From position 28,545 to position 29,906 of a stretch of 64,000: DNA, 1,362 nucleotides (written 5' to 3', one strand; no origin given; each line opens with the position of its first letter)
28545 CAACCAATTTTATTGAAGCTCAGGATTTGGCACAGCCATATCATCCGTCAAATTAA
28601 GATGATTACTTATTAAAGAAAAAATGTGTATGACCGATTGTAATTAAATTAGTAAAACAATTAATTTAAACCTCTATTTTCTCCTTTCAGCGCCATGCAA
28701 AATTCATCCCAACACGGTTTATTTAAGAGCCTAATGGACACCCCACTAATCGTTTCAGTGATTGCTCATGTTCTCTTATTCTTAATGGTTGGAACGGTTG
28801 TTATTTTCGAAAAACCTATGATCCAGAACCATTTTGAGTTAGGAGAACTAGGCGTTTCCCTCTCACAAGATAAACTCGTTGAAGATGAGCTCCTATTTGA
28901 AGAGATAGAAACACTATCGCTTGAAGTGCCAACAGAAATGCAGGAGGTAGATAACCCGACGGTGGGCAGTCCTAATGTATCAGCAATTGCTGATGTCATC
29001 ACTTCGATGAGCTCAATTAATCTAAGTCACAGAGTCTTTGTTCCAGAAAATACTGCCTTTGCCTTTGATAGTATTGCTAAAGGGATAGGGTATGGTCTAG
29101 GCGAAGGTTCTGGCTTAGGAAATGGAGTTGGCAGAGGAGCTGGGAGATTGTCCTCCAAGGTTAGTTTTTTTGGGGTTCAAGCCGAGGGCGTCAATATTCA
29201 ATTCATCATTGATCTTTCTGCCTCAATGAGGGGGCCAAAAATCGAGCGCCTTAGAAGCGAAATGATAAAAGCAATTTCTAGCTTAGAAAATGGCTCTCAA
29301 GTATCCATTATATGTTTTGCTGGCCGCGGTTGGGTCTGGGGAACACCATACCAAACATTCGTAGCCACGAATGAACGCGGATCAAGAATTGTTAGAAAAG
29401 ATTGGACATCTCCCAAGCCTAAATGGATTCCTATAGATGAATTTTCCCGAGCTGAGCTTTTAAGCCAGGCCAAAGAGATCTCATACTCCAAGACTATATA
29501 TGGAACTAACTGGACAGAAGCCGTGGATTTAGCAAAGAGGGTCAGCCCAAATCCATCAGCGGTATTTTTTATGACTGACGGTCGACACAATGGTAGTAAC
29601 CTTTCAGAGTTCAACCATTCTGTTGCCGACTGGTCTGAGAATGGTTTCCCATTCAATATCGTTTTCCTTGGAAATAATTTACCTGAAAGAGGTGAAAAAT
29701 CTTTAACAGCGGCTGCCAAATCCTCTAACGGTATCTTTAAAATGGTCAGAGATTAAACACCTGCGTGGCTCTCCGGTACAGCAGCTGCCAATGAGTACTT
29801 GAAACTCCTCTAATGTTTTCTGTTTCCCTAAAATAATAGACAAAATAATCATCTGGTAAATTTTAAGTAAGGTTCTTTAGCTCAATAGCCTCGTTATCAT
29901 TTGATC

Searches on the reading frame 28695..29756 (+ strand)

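Call 54: search_protein_families(library=pfam, proteins=[window:28695-29756:+])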
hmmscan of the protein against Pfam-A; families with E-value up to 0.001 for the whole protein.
window:28695-29756:+ (353 aa): 2 families
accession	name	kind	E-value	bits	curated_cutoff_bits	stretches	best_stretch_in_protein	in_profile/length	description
PF13519.12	VWA_2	-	1.3e-05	26.2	27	0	170-210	3-47/107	von Willebrand factor type A domain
PF00092.34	VWA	-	2.4e-05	25.1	23.8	1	167-309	1-123/174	von Willebrand factor type A domain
